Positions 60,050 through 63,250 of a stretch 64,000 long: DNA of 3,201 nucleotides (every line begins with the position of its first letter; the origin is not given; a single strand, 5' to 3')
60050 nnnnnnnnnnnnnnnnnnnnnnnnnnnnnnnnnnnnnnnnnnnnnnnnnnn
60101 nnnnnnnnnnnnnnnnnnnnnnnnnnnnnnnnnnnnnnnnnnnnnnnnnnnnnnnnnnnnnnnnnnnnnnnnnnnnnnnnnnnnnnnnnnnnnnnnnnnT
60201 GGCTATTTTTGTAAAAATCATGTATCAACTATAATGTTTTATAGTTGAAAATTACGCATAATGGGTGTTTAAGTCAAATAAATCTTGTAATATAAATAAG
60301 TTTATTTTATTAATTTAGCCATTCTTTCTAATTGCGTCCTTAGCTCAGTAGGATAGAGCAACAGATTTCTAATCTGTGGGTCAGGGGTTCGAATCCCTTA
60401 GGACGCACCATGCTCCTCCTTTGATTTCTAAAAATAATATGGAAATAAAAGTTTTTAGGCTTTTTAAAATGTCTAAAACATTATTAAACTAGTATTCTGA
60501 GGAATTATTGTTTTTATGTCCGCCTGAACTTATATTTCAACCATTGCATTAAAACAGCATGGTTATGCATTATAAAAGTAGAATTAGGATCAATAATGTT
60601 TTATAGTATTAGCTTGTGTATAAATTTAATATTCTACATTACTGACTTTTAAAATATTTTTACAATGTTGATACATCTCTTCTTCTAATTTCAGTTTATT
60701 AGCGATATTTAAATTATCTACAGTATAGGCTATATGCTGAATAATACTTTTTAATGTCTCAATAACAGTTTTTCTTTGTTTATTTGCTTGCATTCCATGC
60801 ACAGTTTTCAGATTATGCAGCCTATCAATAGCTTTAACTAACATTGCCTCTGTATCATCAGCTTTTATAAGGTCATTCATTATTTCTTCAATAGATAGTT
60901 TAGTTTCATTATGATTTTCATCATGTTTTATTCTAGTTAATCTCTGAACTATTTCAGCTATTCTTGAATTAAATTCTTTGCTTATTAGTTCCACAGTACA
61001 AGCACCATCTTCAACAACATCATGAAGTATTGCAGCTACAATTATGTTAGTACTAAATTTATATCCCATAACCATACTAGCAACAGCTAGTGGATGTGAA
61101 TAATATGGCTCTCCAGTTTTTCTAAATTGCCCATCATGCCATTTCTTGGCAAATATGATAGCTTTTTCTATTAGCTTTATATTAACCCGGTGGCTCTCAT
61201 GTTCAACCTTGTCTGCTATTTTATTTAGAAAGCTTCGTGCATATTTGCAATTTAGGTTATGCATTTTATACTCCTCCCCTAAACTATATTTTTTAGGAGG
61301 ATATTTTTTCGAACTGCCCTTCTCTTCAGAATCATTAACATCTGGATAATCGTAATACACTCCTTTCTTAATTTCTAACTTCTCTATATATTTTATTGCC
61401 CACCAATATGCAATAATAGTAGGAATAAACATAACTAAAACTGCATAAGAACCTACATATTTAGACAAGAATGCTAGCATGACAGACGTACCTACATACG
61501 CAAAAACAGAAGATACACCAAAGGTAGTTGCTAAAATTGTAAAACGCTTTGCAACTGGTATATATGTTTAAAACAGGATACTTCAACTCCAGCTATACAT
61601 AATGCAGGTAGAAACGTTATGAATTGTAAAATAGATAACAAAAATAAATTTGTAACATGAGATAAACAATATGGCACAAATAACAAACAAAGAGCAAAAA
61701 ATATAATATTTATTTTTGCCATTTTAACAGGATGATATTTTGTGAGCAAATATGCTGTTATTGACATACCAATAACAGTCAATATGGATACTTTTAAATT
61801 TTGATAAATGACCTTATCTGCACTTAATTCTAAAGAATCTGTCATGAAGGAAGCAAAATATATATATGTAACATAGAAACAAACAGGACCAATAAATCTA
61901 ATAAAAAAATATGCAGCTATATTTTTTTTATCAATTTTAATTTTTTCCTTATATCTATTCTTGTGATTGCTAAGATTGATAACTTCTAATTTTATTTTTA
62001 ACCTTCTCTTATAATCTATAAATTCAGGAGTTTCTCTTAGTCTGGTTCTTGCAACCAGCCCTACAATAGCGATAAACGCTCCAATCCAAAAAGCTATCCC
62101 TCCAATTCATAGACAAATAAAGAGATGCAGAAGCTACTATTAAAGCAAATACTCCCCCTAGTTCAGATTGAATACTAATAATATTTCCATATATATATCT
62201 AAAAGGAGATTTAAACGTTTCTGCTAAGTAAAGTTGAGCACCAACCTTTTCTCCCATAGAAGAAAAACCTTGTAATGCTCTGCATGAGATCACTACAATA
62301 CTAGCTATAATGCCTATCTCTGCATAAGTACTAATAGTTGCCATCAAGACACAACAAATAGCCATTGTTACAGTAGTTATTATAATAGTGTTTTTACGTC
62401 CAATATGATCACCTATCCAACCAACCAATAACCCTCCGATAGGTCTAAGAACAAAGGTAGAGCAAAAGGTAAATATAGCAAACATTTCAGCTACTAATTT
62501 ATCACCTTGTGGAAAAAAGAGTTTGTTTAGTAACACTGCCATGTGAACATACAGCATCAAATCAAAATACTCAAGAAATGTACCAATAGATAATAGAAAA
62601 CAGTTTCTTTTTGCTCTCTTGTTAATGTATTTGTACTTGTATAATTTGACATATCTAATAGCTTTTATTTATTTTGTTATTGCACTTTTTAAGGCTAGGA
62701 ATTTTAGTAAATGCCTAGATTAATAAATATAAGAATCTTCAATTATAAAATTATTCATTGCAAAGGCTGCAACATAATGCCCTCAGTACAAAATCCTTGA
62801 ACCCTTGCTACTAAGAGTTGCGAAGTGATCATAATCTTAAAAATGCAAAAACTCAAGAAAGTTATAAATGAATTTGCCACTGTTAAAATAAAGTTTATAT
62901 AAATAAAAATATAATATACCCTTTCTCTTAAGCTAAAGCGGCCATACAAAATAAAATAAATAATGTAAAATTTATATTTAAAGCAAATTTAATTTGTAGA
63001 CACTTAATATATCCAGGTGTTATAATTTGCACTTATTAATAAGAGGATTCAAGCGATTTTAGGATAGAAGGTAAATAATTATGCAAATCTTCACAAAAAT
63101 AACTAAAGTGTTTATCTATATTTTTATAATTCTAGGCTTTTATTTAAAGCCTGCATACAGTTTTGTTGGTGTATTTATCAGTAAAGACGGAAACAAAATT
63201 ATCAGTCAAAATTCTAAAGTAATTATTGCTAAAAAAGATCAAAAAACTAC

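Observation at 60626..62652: MFS (ProP-like) transporter reading in frame into a SpoT-type HD hydrolase domain, with the transporter part decayed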

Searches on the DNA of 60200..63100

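Call 76: search_rna_families(source=window, start=60200, end=63100, threshold=gathering)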
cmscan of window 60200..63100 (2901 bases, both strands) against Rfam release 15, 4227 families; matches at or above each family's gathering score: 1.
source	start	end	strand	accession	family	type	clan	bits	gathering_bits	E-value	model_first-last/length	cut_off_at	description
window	60334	60407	+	RF00005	tRNA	Gene; tRNA;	CL00001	72.4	29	3.2e-15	1-71/71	no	tRNA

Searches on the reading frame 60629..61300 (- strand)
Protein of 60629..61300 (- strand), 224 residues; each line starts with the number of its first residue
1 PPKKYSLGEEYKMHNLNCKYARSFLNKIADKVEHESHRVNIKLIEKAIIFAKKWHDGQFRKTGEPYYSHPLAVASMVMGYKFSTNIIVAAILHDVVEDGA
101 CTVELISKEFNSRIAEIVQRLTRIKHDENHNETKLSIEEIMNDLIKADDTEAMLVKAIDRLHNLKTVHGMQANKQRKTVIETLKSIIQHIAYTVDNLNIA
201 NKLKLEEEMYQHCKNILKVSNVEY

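Call 46: search_solved_structures(query=window:60629-61300:-, show_alignments=2, max_evalue=0.00001)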
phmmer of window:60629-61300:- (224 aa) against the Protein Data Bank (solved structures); distinct sequences matched with E-value up to 0.00001: 19.
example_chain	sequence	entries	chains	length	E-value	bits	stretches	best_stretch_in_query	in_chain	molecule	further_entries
8acu_A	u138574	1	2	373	3.5e-22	82.3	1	28-193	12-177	GTP pyrophosphokinase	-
8fr8_I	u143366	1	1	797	3.6e-22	82.3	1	38-193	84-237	GTP pyrophosphokinase RelA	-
6yxa_A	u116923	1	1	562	5.3e-22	81.8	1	28-193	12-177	GTP pyrophosphokinase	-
7oiw_A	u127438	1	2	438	1.1e-21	80.7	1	40-194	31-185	GTP pyrophosphokinase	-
5xnx_A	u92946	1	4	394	1.3e-21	80.5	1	38-194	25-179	Bifunctional (p)ppGpp synthase/hydrolase RelA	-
6s2t_A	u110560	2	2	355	2.6e-21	79.5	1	44-187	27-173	(P)ppGpp synthetase I, SpoT/RelA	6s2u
7ohg_A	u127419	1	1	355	2.6e-21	79.5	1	44-187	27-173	Guanosine-3',5'-bis(Diphosphate) 3'-pyrophosphohydrolase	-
6s2v_A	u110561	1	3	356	2.6e-21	79.5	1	44-187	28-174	(P)ppGpp synthetase I, SpoT/RelA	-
9s6k_B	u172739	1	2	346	7.6e-21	78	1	41-212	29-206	GTP pyrophosphokinase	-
7qps_A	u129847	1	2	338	1.2e-18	70.7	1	46-200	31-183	ACT domain protein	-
1vj7_A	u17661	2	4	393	2.7e-18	69.6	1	40-193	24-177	Bifunctional RELA/SPOT | Bifunctional (p)ppGpp synthase/hydrolase RelA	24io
7qpr_A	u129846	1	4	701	4.8e-18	68.8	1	46-196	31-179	ACT domain protein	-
7qoe_A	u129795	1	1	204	5e-13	52.4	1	42-168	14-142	HDc domain-containing protein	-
4yf1_A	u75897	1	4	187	9.6e-13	51.5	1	42-168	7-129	Lmo0812 protein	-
3nr1_A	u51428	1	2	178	1.9e-10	44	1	43-168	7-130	HD domain-containing protein 3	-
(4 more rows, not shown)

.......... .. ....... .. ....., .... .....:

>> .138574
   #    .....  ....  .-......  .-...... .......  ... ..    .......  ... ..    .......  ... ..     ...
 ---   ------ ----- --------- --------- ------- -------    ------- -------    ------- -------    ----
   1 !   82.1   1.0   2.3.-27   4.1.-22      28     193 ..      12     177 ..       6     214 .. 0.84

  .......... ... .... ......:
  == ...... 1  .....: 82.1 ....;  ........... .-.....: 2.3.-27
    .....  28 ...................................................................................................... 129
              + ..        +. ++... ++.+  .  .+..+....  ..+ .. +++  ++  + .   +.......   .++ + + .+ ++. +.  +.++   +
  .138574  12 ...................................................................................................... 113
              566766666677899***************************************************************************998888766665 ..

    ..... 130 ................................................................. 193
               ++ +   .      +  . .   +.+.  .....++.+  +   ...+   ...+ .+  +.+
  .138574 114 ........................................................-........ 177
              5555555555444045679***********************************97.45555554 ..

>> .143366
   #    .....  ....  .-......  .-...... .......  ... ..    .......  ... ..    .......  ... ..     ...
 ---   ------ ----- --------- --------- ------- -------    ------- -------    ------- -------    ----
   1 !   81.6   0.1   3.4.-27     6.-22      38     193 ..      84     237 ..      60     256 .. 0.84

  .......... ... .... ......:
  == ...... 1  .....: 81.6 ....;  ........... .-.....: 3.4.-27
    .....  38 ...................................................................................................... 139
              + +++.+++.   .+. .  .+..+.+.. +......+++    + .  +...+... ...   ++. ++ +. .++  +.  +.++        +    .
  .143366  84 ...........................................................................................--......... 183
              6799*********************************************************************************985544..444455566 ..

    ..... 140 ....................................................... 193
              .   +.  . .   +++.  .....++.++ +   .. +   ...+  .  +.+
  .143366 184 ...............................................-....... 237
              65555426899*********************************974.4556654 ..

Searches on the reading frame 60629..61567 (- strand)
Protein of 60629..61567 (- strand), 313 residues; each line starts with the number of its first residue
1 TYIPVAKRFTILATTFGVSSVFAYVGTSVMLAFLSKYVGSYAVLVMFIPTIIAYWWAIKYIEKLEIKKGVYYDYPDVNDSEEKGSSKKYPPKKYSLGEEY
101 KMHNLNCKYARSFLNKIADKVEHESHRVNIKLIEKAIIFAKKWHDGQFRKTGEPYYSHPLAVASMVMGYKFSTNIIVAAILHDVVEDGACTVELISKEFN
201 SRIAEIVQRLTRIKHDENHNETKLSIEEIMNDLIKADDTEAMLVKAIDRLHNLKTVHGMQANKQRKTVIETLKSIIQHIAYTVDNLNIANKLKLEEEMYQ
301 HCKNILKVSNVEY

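Call 4: search_protein_families(library=pfam, proteins=[window:60629-61567:-], max_evalue=0.1)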
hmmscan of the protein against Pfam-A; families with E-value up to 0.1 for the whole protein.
window:60629-61567:- (313 aa): 5 families
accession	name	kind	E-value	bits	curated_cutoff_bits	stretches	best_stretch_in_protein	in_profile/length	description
PF13328.12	HD_4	-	1.6e-23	83.6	27.2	1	136-272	1-143/156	HD domain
PF01966.28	HD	-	3.9e-07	30.8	22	1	155-252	1-115/116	HD domain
PF01008.23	IF-2B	-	0.006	16.3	22.4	1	203-285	12-95/280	Initiation factor 2 subunit family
PF10228.14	HPF1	-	0.036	14.2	27.1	0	253-305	175-227/251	Histone PARylation factor 1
PF13925.11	Katanin_con80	-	0.05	14.2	27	0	248-295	12-57/160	con80 domain of Katanin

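Call 5: search_protein_families(library=ncbifam, proteins=[window:60629-61567:-], max_evalue=0.1)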
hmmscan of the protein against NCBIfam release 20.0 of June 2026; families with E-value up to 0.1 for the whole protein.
window:60629-61567:- (313 aa): 2 families
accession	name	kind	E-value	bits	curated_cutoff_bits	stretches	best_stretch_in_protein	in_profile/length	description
TIGR00691.1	spoT_relA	subfamily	3.5e-37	128.1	499.2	1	136-292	1-157/687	RelA/SpoT family protein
NF008303.0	PRK11092.1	equivalog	1.7e-25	89.4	947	1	121-289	11-179/702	bifunctional GTP diphosphokinase/guanosine-3',5'-bis pyrophosphate 3'-pyrophosphohydrolase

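Call 16: find_related_loci(query=window:60629-61567:-, collection=genome_contigs, flank=6000)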
Query window:60629-61567:- (313 aa) in genome_contigs; peptide patterns used: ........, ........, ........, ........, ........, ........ (x = any residue, [..] = any of these).
44 stretches matched a pattern; 4 encode a relative of the query (tblastn E <= 1e-3); 4 distinct loci.
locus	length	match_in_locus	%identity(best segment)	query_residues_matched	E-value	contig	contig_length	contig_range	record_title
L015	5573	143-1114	49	2-307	1e-103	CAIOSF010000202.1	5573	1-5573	MAG: uncultured Alphaproteobacteria bacterium isolate Kiruna_bin-00083 genome assembly, contig: bin-00083:202/289, whole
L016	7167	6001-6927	50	2-307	4e-101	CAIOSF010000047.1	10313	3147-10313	MAG: uncultured Alphaproteobacteria bacterium isolate Kiruna_bin-00083 genome assembly, contig: bin-00083:047/289, whole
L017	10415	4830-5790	60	2-306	2e-84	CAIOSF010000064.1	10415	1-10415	MAG: uncultured Alphaproteobacteria bacterium isolate Kiruna_bin-00083 genome assembly, contig: bin-00083:064/289, whole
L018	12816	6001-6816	46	2-283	2e-80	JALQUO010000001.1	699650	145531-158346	MAG: Rickettsiales bacterium isolate DJN.22 NODE_1_length_699650_cov_10.591032, whole genome shotgun sequence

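Call 48: find_encoding_contigs(protein=window:60629-61480:-, flank=3000, max_places=6)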
Protein window:60629-61480:- (284 aa): no gene with exactly this product is on record in the collection.

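Call 81: search_protein_representatives(protein=window:60629-61567:-)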
Query: 313 residues. Proteins with E-value up to 0.001 (for the whole library): 24048; up to 1e-10: 5585; up to 1e-30: 50. The best 150 are listed.
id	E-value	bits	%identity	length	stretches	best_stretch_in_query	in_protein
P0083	9.1e-83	294.1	45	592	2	2-306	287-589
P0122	1.8e-82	293.2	49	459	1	2-307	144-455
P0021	3.0e-77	276.1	48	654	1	2-308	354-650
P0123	5.6e-76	271.9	49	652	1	2-307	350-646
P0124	1.6e-74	267.1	44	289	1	26-307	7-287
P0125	6.1e-73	261.9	42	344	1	2-305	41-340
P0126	6.7e-73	261.7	42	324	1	2-306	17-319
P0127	2.0e-72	260.2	47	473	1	2-308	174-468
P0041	1.2e-70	254.4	42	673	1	2-303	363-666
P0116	1.4e-69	250.9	48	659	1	2-306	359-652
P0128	7.4e-63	228.8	53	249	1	2-213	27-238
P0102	1.6e-61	224.4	39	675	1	2-307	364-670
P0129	4.7e-59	216.3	45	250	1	62-309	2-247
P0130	4.3e-53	196.8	44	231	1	88-307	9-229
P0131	1.5e-51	191.7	57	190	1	126-301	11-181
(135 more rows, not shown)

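Call 83: find_homologous_proteins(query=window:60629-61480:-, max_evalue=1e-30)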
Query window:60629-61480:- (284 aa): 45 proteins with E <= 1e-30 among 839 candidates.
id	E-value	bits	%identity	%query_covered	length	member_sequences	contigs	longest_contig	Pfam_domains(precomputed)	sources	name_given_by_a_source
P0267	8.1e-184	627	100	100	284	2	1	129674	PF13328.13,PF01966.29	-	-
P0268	1.2e-89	318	53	100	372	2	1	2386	PF13328.13,PF01966.29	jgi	-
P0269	1.6e-85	305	52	96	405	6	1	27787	PF13328.13,PF01966.29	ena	-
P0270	2.1e-73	265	46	95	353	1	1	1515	PF13328.13,PF01966.29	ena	-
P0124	2.7e-73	265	44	98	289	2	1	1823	PF13328.13,PF01966.29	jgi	jgi:GTP pyrophosphokinase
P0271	3.6e-71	258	47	95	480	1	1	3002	PF13328.13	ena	-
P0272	8.4e-71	256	49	90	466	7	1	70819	PF13328.13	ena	-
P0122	8.7e-71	256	48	96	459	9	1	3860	PF13328.13,PF01966.29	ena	-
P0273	9.0e-71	256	47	95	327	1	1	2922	PF13328.13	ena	-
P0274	9.0e-70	253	45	97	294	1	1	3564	PF13328.13,PF01966.29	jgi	jgi:hypothetical protein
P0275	1.3e-66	243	47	94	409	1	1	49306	PF13328.13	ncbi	-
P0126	1.5e-66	242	43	97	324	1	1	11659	PF13328.13,PF01966.29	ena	-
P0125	1.7e-65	239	43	97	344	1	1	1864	PF13328.13,PF01966.29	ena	-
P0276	3.6e-64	235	44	99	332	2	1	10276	PF13328.13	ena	-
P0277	4.0e-63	231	43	98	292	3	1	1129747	PF13328.13,PF01966.29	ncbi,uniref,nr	ncbi:HD domain-containing protein [Candidatus Bandiella euplotis]|uniref:HD domain-containing protei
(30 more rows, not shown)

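Call 84: find_encoding_contigs(protein=P0277, flank=3500, max_places=2)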
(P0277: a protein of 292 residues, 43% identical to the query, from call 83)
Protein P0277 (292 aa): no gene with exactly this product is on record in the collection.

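Call 85: find_encoding_contigs(protein=P0126, flank=3500, max_places=2)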
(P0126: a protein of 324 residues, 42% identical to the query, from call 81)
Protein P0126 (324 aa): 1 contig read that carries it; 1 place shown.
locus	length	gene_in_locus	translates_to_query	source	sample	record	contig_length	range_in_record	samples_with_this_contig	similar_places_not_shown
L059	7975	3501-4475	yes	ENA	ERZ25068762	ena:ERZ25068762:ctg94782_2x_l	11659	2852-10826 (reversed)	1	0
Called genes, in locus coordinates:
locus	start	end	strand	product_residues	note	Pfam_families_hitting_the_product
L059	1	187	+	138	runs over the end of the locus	-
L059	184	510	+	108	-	PF09343:DUF2460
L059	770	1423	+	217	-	PF09931:Phage_phiJL001_Gp84_N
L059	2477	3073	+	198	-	PF00083:Sugar_tr, PF07690:MFS_1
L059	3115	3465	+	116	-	-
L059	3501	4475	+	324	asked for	PF13328:HD_4, PF01966:HD (weak)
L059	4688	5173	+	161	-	PF00775:Dioxygenase_C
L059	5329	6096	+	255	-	PF00121:TIM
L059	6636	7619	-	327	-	PF13361:UvrD_C, PF13538:UvrD_C_2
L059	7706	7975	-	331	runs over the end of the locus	PF00580:UvrD-helicase, PF13245:AAA_19, PF13604:AAA_30 (faint), PF13361:UvrD_C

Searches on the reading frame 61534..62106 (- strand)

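Call 4: search_protein_families(library=pfam, proteins=[window:61534-62106:-], max_evalue=0.1)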
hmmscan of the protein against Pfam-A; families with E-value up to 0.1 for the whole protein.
window:61534-62106:- (191 aa): 2 families
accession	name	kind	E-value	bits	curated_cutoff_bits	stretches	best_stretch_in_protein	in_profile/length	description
PF07690.21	MFS_1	-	9.7e-07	28.4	33.4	1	5-165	153-306/347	Major Facilitator Superfamily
PF06738.18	ThrE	-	0.032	14.1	26.3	1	44-145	98-197/241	Putative threonine/serine exporter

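Call 5: search_protein_families(library=ncbifam, proteins=[window:61534-62106:-], max_evalue=0.1)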
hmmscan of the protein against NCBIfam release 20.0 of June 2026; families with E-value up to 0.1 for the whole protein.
window:61534-62106:- (191 aa): 3 families
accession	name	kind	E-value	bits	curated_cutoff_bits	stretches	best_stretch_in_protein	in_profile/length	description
TIGR00883.1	2A0106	subfamily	4.7e-10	39.1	443.45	1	4-174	171-338/400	metabolite/H+ symporter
NF007927.0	PRK10642.1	equivalog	6.4e-05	21.9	544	1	4-161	202-360/500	glycine betaine/L-proline transporter ProP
NF011656.1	PRK15075.1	subfamily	0.0014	17.5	445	1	4-127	184-298/419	tricarballylate/proton symporter TcuC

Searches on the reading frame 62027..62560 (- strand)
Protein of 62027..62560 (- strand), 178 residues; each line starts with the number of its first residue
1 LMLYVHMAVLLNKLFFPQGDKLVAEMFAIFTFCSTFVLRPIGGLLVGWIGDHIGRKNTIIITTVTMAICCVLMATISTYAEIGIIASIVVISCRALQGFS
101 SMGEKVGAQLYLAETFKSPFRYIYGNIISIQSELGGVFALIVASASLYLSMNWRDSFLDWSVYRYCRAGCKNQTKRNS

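Call 4: search_protein_families(library=pfam, proteins=[window:62027-62560:-], max_evalue=0.1)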
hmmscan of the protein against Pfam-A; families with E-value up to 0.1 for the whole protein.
window:62027-62560:- (178 aa): 3 families
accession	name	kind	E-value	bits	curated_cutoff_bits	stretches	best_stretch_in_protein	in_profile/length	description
PF00083.30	Sugar_tr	-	9.7e-12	44.9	22.3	1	27-154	47-171/452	Sugar (and other) transporter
PF07690.21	MFS_1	-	2.2e-09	37.1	33.4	1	39-157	45-154/347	Major Facilitator Superfamily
PF13347.12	MFS_2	-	0.016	14.2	27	1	24-99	261-331/427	MFS/sugar transport protein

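Call 5: search_protein_families(library=ncbifam, proteins=[window:62027-62560:-], max_evalue=0.1)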
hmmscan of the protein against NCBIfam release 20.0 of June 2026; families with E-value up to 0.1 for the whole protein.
window:62027-62560:- (178 aa): 25 families
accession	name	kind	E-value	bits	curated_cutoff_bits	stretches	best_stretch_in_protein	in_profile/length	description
TIGR00883.1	2A0106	subfamily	1.8e-35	122.8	443.45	1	2-160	10-167/400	metabolite/H+ symporter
NF011656.1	PRK15075.1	subfamily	8.2e-26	90.8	445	1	2-146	24-165/419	tricarballylate/proton symporter TcuC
NF007927.0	PRK10642.1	equivalog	2.1e-24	86.2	544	1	3-161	43-199/500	glycine betaine/L-proline transporter ProP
NF007414.0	PRK09952.1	equivalog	4.2e-22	78.5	538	1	4-161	41-197/438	shikimate transporter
NF007710.0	PRK10406.1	subfamily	2.4e-16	59.8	550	1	3-132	40-169/432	MFS family transporter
NF003024.0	PRK03893.1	subfamily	2e-07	30.2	604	1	33-157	63-178/497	sialate:H+ symport family MFS transporter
TIGR00898.1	2A0119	subfamily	1.8e-06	27.1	550.75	1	41-154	141-242/506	cation transport protein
TIGR00879.1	SP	subfamily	1.8e-06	26.8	237.8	1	30-154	103-224/510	sugar porter family MFS transporter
TIGR00891.1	2A0112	subfamily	2.5e-05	23.5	552.9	1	30-157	51-171/405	sialate:H+ symport family MFS transporter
TIGR04259.1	oxa_formateAnti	equivalog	4.1e-05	22.6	335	1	41-87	267-313/405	oxalate/formate MFS antiporter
TIGR00887.1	2A0109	equivalog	4.9e-05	22.4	610.3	1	8-89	39-119/502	phosphate:H+ symporter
TIGR00895.1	2A0115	subfamily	6.1e-05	22.1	418.55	1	41-84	67-110/398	aromatic acid/H+ symport family MFS transporter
NF049980.1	SfMCT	equivalog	0.00013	20.8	320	1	40-91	263-314/378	L-lactate MFS transporter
NF008963.0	PRK12307.1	equivalog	0.00014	21.2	637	1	14-157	41-175/426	MFS transporter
TIGR00886.1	2A0108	subfamily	0.00017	20.8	311.7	1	15-94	255-330/368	NarK family nitrate/nitrite MFS transporter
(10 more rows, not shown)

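Call 49: find_encoding_contigs(protein=window:62027-62560:-, flank=3000, max_places=6)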
Protein window:62027-62560:- (178 aa): no gene with exactly this product is on record in the collection.

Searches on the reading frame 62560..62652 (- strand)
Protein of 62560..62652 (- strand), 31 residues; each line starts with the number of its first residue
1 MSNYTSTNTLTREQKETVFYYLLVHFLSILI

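Call 4: search_protein_families(library=pfam, proteins=[window:62560-62652:-], max_evalue=0.1)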
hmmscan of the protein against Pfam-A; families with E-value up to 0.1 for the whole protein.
window:62560-62652:- (31 aa): 1 family
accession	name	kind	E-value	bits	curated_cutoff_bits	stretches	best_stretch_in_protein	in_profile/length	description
PF20540.3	DUF6755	-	0.081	13.6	27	1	9-30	4-25/75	Family of unknown function (DUF6755)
